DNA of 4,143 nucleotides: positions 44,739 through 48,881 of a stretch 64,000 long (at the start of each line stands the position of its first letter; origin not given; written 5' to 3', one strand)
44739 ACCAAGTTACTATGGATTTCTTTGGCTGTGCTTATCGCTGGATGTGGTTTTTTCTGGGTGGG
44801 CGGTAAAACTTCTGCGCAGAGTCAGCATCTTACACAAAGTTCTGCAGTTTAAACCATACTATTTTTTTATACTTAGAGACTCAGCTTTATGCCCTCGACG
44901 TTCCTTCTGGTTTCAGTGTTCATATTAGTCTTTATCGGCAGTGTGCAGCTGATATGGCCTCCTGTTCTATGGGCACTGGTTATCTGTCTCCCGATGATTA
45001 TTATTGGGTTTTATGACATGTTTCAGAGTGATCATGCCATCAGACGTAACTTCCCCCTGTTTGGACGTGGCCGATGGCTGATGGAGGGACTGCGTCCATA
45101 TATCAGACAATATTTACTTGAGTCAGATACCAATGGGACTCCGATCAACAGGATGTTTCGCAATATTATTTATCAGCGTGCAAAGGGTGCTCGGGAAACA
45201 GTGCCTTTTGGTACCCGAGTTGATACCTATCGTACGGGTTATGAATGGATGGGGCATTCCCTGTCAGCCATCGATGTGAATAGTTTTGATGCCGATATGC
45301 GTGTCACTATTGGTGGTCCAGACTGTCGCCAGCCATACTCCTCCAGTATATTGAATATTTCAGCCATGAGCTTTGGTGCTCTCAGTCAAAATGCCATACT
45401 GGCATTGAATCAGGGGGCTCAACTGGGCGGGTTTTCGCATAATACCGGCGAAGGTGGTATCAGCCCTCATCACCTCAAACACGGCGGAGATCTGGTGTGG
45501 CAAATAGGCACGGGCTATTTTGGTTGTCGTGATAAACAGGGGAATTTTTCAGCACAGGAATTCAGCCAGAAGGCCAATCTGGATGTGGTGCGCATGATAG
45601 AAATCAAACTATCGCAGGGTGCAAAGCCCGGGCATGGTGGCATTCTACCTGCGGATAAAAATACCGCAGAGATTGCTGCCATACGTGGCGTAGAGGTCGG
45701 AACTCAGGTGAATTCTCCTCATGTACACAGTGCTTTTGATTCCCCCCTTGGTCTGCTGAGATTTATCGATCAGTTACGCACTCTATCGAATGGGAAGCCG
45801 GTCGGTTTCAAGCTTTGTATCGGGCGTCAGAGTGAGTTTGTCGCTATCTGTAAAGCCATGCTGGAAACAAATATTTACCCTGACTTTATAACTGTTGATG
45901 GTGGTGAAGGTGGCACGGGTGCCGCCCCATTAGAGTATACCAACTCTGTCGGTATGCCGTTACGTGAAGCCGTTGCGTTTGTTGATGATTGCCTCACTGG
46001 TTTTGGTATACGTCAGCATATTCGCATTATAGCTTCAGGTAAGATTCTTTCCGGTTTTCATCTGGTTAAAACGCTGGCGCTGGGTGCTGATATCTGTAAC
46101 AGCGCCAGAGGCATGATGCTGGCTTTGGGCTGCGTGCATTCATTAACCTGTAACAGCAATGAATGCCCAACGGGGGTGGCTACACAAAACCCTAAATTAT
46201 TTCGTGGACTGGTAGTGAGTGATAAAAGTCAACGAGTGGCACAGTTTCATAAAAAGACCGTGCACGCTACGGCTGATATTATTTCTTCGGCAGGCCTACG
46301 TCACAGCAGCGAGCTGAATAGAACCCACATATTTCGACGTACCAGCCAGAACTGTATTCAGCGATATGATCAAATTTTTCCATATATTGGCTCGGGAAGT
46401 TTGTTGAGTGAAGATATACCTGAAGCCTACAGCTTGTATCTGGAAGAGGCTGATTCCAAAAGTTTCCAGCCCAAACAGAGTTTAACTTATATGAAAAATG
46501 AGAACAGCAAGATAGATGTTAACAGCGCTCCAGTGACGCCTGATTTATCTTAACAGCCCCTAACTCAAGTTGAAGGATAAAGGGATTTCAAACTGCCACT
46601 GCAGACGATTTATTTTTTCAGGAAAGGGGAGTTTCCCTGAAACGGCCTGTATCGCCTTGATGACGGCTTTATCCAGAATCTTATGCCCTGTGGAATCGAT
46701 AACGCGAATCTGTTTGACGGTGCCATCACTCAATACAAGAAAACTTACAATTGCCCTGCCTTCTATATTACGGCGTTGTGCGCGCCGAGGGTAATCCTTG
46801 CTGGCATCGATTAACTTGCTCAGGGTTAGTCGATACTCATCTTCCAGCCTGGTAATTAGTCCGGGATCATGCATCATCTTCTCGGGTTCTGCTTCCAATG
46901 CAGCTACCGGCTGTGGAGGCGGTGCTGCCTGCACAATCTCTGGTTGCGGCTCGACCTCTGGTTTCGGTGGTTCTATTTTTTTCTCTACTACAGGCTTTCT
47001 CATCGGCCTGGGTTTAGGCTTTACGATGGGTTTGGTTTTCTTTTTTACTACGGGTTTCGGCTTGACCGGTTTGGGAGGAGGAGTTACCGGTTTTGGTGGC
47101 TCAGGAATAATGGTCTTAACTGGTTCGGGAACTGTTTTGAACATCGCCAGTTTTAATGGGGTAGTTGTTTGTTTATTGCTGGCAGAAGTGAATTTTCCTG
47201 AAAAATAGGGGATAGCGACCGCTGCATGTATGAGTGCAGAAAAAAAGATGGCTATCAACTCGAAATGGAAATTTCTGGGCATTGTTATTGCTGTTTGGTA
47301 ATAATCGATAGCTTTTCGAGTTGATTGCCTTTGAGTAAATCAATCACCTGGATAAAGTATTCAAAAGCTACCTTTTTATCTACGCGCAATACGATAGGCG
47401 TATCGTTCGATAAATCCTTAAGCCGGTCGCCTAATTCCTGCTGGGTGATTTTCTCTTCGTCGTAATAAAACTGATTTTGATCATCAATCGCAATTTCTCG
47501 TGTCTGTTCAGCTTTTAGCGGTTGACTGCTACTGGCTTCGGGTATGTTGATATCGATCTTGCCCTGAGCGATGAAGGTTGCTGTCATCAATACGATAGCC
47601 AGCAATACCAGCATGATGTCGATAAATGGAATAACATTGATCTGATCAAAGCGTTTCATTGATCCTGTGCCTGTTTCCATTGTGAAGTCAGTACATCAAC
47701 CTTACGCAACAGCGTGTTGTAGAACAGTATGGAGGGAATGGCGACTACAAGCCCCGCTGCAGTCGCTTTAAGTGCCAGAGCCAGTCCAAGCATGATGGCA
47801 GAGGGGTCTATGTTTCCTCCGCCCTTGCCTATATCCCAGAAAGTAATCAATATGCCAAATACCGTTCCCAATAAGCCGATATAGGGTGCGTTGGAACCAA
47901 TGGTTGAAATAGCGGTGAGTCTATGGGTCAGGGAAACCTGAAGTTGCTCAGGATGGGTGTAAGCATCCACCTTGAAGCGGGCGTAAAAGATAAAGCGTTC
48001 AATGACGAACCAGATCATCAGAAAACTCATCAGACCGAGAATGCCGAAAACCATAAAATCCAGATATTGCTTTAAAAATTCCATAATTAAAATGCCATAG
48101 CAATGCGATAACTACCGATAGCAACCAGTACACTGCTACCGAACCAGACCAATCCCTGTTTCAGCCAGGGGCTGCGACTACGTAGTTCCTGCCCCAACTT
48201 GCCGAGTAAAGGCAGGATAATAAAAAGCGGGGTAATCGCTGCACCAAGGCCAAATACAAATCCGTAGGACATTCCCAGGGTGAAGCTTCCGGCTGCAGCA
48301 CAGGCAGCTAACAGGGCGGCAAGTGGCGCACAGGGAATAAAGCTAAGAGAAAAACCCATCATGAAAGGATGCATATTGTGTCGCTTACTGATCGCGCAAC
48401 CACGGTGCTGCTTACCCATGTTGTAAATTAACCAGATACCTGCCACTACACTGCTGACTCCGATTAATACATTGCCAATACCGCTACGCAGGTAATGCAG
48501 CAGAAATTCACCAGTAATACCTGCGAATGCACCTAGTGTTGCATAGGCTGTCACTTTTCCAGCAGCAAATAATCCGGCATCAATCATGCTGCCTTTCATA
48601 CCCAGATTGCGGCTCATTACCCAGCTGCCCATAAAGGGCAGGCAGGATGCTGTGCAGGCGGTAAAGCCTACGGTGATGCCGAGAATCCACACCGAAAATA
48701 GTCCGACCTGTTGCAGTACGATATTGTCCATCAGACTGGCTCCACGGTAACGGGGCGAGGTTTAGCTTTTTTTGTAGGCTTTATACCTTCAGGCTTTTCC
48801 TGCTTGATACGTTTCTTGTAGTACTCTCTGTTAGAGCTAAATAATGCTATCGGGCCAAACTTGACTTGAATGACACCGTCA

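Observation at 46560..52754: Candidate undescribed reductive uptake system: TBDR + His-rich anchored protein + polyferredoxin + CcdA-like protein + private ExbBD-TonB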

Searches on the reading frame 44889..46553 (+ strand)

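Call 32: search_protein_families(library=pfam, proteins=[window:44889-46553:+], max_evalue=0.001)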
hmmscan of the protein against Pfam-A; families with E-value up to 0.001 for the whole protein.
window:44889-46553:+ (554 aa): 1 family
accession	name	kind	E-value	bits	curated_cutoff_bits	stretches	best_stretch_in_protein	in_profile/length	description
PF01645.23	Glu_synthase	-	3.2e-81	273.8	20.4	1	154-470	68-368/369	Conserved region in glutamate synthase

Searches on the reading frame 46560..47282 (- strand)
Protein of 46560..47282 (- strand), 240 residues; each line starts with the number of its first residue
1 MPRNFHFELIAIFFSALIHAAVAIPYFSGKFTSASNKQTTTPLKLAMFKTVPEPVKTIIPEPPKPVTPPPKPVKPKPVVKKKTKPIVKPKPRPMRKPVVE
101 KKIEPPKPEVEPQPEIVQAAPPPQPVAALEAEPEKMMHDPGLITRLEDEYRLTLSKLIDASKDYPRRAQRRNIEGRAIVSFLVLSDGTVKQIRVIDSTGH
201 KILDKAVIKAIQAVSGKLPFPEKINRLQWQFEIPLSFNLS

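Call 4: search_protein_families(library=pfam, proteins=[window:46560-47282:-], max_evalue=0.01)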
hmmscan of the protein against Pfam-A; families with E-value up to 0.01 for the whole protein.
window:46560-47282:- (240 aa): 2 families
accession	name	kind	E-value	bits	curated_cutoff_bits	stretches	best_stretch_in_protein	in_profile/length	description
PF03544.19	TonB_C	-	8.7e-18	65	24.6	1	162-239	3-79/79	Gram-negative bacterial TonB protein C-terminal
PF13103.11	TonB_2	-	4.2e-07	30.5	22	1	176-226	27-76/85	TonB C terminal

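Call 5: search_protein_families(library=ncbifam, proteins=[window:46560-47282:-], max_evalue=0.01)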
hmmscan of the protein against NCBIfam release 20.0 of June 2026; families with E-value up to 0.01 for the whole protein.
window:46560-47282:- (240 aa): 8 families
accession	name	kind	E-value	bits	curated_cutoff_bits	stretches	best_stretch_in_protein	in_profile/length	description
TIGR01352.1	tonB_Cterm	subfamily_domain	3.4e-19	69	27.1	1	163-239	2-75/76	TonB family protein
NF008082.0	PRK10819.1-3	equivalog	4.8e-14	52.8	265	1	11-212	15-216/242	TonB system transport protein TonB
NF008084.0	PRK10819.1-5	equivalog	1.7e-13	51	315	1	5-212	22-221/249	TonB system transport protein TonB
TIGR02794.1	tolA_full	equivalog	1.9e-06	27.3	59.45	0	178-238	304-361/362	cell envelope integrity protein TolA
NF047760.1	LIC10042_TonB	equivalog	0.0001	22.4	100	1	163-213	86-136/156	LIC_10042 family TonB-like protein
NF033768.1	myxo_SS_tail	domain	0.00016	21.7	40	1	169-238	27-92/92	AgmX/PglI C-terminal domain-containing protein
NF008081.0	PRK10819.1-2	equivalog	0.00075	19.5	377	1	162-212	162-212/240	TonB system transport protein TonB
NF008083.0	PRK10819.1-4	equivalog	0.0011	19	448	1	161-212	160-211/239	TonB system transport protein TonB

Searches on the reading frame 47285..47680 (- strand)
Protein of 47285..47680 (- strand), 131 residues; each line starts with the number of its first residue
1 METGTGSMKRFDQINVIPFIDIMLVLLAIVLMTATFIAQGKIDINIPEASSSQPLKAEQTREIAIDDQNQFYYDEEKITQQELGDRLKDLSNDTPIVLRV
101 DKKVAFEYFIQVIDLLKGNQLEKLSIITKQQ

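Call 4: search_protein_families(library=pfam, proteins=[window:47285-47680:-], max_evalue=0.01)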
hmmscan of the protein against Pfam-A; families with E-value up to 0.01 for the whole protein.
window:47285-47680:- (131 aa): 1 family
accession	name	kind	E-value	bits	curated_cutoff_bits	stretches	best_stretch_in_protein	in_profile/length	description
PF02472.21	ExbD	-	2.4e-28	99.2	25.4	1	13-130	7-127/128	Biopolymer transport protein ExbD/TolR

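Call 5: search_protein_families(library=ncbifam, proteins=[window:47285-47680:-], max_evalue=0.01)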
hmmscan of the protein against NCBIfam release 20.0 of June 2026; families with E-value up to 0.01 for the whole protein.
window:47285-47680:- (131 aa): 5 families
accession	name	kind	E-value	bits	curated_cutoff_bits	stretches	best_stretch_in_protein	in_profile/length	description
TIGR02804.1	ExbD_2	equivalog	5.1e-41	139.9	123.45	1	11-130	1-121/121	TonB system transport protein ExbD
TIGR02801.1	tolR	equivalog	5.3e-22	78.8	127.3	1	12-129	3-129/129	protein TolR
NF008429.0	PRK11267.1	equivalog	3e-18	66.2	216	1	10-127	14-133/141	TonB system transport protein ExbD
TIGR02803.1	ExbD_1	equivalog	7.9e-17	61.5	152.95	1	13-127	3-119/122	TonB system transport protein ExbD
NF008248.0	PRK11024.1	equivalog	1.6e-10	41.2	162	1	13-129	15-140/142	colicin uptake protein TolR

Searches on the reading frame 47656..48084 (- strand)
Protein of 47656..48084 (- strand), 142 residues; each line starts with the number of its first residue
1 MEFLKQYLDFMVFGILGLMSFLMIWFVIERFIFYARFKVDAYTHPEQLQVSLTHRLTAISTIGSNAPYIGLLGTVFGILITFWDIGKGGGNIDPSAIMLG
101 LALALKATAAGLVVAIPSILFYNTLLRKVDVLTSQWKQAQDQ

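Call 4: search_protein_families(library=pfam, proteins=[window:47656-48084:-], max_evalue=0.01)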
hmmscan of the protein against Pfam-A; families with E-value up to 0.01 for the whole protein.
window:47656-48084:- (142 aa): 1 family
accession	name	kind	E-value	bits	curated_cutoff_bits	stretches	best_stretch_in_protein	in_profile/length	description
PF01618.21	MotA_ExbB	-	1.2e-27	96.6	22.9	1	49-137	39-126/127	MotA/TolQ/ExbB proton channel family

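Call 5: search_protein_families(library=ncbifam, proteins=[window:47656-48084:-], max_evalue=0.01)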
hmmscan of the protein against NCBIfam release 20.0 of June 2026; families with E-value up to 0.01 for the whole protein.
window:47656-48084:- (142 aa): 6 families
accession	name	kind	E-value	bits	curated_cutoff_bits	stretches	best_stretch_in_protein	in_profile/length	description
TIGR02805.1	exbB2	equivalog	2.6e-59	199.3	135.35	1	2-138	1-136/138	TonB-system energizer ExbB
TIGR02796.1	tolQ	equivalog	1.3e-22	80.6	221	1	51-138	118-205/216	protein TolQ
TIGR02797.1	exbB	equivalog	1.1e-16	61.3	206.2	1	57-132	120-194/211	tonB-system energizer ExbB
NF008066.0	PRK10801.1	equivalog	1.3e-13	51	403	1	53-136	124-206/230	Tol-Pal system protein TolQ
NF007722.0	PRK10414.1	equivalog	1.3e-12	47.8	402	1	59-130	133-203/244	tol-pal system-associated acyl-CoA thioesterase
NF006583.0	PRK09109.1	equivalog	0.0025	17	237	1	61-116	148-197/246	flagellar motor protein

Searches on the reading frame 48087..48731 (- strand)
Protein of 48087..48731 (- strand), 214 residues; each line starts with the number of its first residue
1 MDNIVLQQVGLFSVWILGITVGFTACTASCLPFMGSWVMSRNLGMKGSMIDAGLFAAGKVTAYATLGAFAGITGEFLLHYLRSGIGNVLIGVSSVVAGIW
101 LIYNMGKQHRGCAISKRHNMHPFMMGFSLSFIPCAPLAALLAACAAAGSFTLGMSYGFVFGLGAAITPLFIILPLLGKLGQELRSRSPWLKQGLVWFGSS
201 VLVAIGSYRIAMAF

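Call 4: search_protein_families(library=pfam, proteins=[window:48087-48731:-], max_evalue=0.01)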
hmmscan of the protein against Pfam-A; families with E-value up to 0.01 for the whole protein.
window:48087-48731:- (214 aa): 2 families
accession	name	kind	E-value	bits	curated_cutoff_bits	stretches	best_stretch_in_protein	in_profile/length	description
PF13386.12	DsbD_2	-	7.5e-17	62.3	24.9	1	14-202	2-193/199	Cytochrome C biogenesis protein transmembrane region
PF02683.22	DsbD_TM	-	2e-06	27.7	27.1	1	11-201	5-207/219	Cytochrome C biogenesis protein transmembrane domain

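Call 5: search_protein_families(library=ncbifam, proteins=[window:48087-48731:-], max_evalue=0.01)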
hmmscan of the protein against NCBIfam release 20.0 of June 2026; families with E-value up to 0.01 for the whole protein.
window:48087-48731:- (214 aa): 0 families

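Call 71: find_homologous_proteins(query=window:48087-48731:-, max_evalue=0.001)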
Query window:48087-48731:- (214 aa): 352 proteins with E <= 0.001 among 1892 candidates; the best 120 are listed.
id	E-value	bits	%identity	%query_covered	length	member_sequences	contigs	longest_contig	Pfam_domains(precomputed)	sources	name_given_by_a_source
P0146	7.5e-124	430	89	100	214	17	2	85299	PF02683.23,PF13386.13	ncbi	-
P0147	2.2e-122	425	90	100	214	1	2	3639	PF02683.23,PF13386.13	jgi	jgi:cytochrome c-type biogenesis protein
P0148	3.0e-122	424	89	100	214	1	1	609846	PF13386.13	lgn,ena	-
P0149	3.2e-122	424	88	100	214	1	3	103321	PF02683.23,PF13386.13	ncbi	-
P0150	2.0e-120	419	86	100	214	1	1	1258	PF02683.23,PF13386.13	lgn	-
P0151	1.0e-107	377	77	100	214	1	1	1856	PF02683.23,PF13386.13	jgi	jgi:cytochrome c biogenesis protein CcdA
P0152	1.4e-107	377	77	100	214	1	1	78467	PF02683.23,PF13386.13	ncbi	-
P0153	2.4e-106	373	77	100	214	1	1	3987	PF02683.23,PF13386.13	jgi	-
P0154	2.4e-106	373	77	100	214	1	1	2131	PF02683.23,PF13386.13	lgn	-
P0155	8.7e-106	371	77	100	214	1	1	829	PF02683.23,PF13386.13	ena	-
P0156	1.6e-104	367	76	100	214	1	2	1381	PF02683.23,PF13386.13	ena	-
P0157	1.5e-103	363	77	100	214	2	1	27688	PF02683.23,PF13386.13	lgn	-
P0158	6.5e-95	335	71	100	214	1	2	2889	PF02683.23,PF13386.13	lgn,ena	-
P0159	6.6e-94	332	72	100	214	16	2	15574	PF02683.23,PF13386.13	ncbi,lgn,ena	-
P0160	1.2e-92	328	71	100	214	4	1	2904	PF13386.13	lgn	-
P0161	2.2e-91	324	70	100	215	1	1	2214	PF13386.13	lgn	-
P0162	4.0e-87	310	67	99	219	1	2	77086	PF13386.13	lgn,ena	-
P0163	1.8e-79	285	61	100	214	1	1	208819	PF13386.13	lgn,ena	-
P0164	2.1e-79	284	64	99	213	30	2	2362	PF02683.23,PF13386.13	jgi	jgi:cytochrome c biogenesis protein CcdA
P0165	2.0e-74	268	57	100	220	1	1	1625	PF02683.23,PF13386.13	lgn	-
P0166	1.0e-63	233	55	96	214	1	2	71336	PF02683.23,PF13386.13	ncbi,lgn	-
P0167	4.1e-63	231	51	98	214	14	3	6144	PF02683.23,PF13386.13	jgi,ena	-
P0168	7.3e-63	230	51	100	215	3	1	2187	PF02683.23,PF13386.13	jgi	jgi:cytochrome c biogenesis protein CcdA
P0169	7.0e-62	227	53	98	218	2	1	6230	PF02683.23,PF13386.13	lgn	-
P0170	7.5e-62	227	51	98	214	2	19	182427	PF02683.23,PF13386.13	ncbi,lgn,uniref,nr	ncbi:urease accessory protein UreH domain-containing protein [Solemya velum gill symbiont]|uniref:ur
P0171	8.6e-61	224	67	75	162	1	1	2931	PF13386.13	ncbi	ncbi:MAG: sulfite exporter TauE/SafE family protein, partial [Thiothrix sp.]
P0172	1.6e-60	223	50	98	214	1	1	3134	PF02683.23,PF13386.13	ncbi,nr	ncbi:MAG: sulfite exporter TauE/SafE family protein [Gammaproteobacteria bacterium]|nr:sulfite expor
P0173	1.9e-58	216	51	89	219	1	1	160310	PF02683.23,PF13386.13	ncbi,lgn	-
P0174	2.1e-58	216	49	97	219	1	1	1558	PF02683.23,PF13386.13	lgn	-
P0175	3.7e-58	215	49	99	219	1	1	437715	PF02683.23,PF13386.13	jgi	jgi:sulfite exporter TauE/SafE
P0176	5.5e-58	214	49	97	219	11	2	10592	PF02683.23,PF13386.13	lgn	-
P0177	5.6e-58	214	50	97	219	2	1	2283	PF02683.23,PF13386.13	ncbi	-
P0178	9.9e-58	214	50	97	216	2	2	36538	PF13386.13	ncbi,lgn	-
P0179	1.6e-57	213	49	99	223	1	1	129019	PF13386.13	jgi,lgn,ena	jgi:thiol:disulfide interchange protein DsbD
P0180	2.6e-57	212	50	95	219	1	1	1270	PF13386.13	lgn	-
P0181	3.9e-57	212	50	98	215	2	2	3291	PF02683.23,PF13386.13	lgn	-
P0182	3.9e-57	212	47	98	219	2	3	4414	PF02683.23,PF13386.13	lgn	-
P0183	3.9e-57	212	49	98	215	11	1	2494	PF02683.23,PF13386.13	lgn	-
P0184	4.2e-57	212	48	95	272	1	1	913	PF02683.23,PF13386.13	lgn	-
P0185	4.3e-57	212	52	96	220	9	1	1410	PF13386.13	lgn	-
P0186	6.0e-57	211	52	96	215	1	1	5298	PF13386.13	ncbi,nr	ncbi:MAG: sulfite exporter TauE/SafE family protein [Gammaproteobacteria bacterium]|nr:MAG: sulfite 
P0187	6.9e-57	211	49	99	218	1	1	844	PF13386.13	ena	-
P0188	7.5e-57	211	49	97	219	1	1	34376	PF13386.13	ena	-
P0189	8.4e-57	211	46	99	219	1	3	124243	PF02683.23,PF13386.13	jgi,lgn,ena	-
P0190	8.5e-57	211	49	95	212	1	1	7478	PF02683.23,PF13386.13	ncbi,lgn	-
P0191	8.5e-57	211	49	98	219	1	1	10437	PF02683.23,PF13386.13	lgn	-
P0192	9.6e-57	210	48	100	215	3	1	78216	PF02683.23,PF13386.13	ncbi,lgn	ncbi:MAG: sulfite exporter TauE/SafE family protein [Gallionella sp.]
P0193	1.0e-56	210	49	90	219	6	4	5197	PF02683.23,PF13386.13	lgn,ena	-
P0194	1.1e-56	210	52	96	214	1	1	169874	PF02683.23,PF13386.13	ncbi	-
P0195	1.3e-56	210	49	90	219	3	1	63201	PF02683.23,PF13386.13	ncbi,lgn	-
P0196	1.3e-56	210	49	98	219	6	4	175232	PF02683.23,PF13386.13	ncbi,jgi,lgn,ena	-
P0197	1.3e-56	210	47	97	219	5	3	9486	PF02683.23,PF13386.13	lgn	-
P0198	1.4e-56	210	49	98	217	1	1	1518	PF13386.13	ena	-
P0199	1.5e-56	210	47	100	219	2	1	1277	PF02683.23,PF13386.13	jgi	jgi:cytochrome c-type biogenesis protein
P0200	1.6e-56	210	49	95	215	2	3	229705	PF02683.23,PF13386.13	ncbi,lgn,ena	-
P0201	1.6e-56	210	48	95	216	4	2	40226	PF02683.23,PF13386.13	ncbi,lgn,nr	ncbi:MAG: sulfite exporter TauE/SafE family protein [Gallionella sp.]|nr:sulfite exporter TauE/SafE 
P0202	1.6e-56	210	49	97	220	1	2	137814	PF02683.23,PF13386.13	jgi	jgi:sulfite exporter TauE/SafE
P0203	1.9e-56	209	47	97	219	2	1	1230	PF02683.23,PF13386.13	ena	-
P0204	2.2e-56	209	48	97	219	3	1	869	PF13386.13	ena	-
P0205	2.7e-56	209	49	91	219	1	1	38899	PF02683.23,PF13386.13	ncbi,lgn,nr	ncbi:MAG: sulfite exporter TauE/SafE family protein [Nitrosomonadales bacterium]|nr:sulfite exporter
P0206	2.8e-56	209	48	98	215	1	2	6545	PF13386.13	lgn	-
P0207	3.1e-56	209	49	97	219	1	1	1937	PF13386.13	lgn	-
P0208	3.7e-56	208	50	97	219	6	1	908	PF02683.23,PF13386.13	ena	-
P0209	4.9e-56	208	48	91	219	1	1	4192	PF02683.23,PF13386.13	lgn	-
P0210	5.4e-56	208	49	97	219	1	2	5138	PF02683.23,PF13386.13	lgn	-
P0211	5.5e-56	208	46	100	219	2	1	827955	PF02683.23,PF13386.13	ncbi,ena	-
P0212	5.7e-56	208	49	93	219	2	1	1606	PF02683.23,PF13386.13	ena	-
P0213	6.0e-56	208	50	97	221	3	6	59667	PF13386.13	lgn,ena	-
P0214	6.0e-56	208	49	98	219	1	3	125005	PF02683.23,PF13386.13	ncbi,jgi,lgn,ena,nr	ncbi:MAG: cytochrome C biogenesis protein [Sideroxydans sp. GWF2_59_14]|nr:MAG: cytochrome C biogene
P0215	7.2e-56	208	49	97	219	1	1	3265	PF02683.23,PF13386.13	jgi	jgi:sulfite exporter TauE/SafE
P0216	7.3e-56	208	49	91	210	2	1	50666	PF02683.23,PF13386.13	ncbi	ncbi:MAG: sulfite exporter TauE/SafE family protein [Gallionella sp.]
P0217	7.4e-56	207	48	97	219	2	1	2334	PF02683.23,PF13386.13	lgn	-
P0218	7.5e-56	207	47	97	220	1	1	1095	PF13386.13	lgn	-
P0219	8.4e-56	207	48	98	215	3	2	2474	PF02683.23,PF13386.13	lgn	-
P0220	8.5e-56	207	48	95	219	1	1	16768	PF02683.23,PF13386.13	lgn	-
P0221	9.7e-56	207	48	97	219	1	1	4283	PF02683.23,PF13386.13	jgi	jgi:sulfite exporter TauE/SafE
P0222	1.2e-55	207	48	93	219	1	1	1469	PF02683.23,PF13386.13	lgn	-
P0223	1.2e-55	207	48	90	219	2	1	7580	PF02683.23,PF13386.13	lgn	-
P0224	1.2e-55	207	48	97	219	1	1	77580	PF13386.13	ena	-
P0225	1.3e-55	207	48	93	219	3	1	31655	PF02683.23,PF13386.13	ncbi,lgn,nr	ncbi:MAG TPA: sulfite exporter TauE/SafE family protein [Gallionella sp.]|nr:sulfite exporter TauE/S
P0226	1.3e-55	207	48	93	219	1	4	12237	PF02683.23,PF13386.13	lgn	-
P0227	1.5e-55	207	47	97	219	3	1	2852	PF02683.23,PF13386.13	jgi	jgi:cytochrome c biogenesis protein CcdA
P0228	1.5e-55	207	50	95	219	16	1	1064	PF02683.23,PF13386.13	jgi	jgi:sulfite exporter TauE/SafE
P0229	1.5e-55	206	49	90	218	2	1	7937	PF02683.23,PF13386.13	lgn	-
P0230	1.6e-55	206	51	97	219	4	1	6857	PF13386.13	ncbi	-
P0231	1.9e-55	206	48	97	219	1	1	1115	PF02683.23,PF13386.13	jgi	jgi:sulfite exporter TauE/SafE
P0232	2.1e-55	206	48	90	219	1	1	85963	PF02683.23,PF13386.13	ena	-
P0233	2.1e-55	206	48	97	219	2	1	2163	PF13386.13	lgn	-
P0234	2.2e-55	206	48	91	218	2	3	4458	PF02683.23,PF13386.13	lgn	-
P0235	2.2e-55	206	47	97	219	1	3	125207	PF02683.23,PF13386.13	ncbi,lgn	-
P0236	2.3e-55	206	51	96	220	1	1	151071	PF13386.13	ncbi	-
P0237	2.4e-55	206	47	99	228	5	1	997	PF13386.13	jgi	jgi:cytochrome c-type biogenesis protein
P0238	2.6e-55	206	45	100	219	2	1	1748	PF02683.23,PF13386.13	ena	-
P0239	2.7e-55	206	53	94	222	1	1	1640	PF02683.23,PF13386.13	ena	-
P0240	2.8e-55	206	51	97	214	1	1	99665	PF02683.23,PF13386.13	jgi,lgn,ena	-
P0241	2.8e-55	206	48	97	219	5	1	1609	PF13386.13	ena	-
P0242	2.9e-55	206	47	98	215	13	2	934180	PF02683.23,PF13386.13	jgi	-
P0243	3.3e-55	205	48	95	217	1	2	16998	PF02683.23,PF13386.13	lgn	-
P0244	3.4e-55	205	46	97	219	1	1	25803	PF02683.23,PF13386.13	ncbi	-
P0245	3.6e-55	205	47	97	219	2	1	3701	PF13386.13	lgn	-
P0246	3.9e-55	205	50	98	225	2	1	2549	PF13386.13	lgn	-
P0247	3.9e-55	205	50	95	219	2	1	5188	PF02683.23,PF13386.13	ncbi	-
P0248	4.0e-55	205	49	90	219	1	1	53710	PF02683.23,PF13386.13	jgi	jgi:cytochrome c-type biogenesis protein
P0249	4.0e-55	205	49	97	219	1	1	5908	PF02683.23,PF13386.13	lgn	-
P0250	4.0e-55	205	49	97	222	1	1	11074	PF13386.13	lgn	-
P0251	4.5e-55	205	49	93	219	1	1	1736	PF02683.23,PF13386.13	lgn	-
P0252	4.5e-55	205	48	97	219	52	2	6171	PF02683.23,PF13386.13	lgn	-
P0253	4.8e-55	205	47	99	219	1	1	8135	PF02683.23,PF13386.13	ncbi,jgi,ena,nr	ncbi:MAG: sulfite exporter TauE/SafE family protein [Gallionellaceae bacterium]|nr:sulfite exporter 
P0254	5.4e-55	205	47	93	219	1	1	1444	PF02683.23,PF13386.13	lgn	-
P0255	5.5e-55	205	46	97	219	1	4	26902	PF02683.23,PF13386.13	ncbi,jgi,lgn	ncbi:MAG: hypothetical protein RL358_515 [Pseudomonadota bacterium]|jgi:sulfite exporter TauE/SafE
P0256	5.7e-55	205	49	97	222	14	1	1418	PF13386.13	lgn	-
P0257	5.8e-55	205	46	93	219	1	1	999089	PF02683.23,PF13386.13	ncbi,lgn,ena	-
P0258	5.9e-55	205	49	93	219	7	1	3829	PF13386.13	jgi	jgi:sulfite exporter TauE/SafE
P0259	6.1e-55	204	49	96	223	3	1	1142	PF13386.13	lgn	-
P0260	6.9e-55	204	49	95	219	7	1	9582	PF02683.23,PF13386.13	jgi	jgi:sulfite exporter TauE/SafE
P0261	7.3e-55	204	50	97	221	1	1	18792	PF13386.13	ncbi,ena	-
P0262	7.6e-55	204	47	97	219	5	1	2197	PF02683.23,PF13386.13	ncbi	-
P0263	7.9e-55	204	48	97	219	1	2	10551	PF13386.13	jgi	-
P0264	9.0e-55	204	47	97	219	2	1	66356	PF02683.23,PF13386.13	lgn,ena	-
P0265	9.1e-55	204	48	93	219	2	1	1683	PF02683.23,PF13386.13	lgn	-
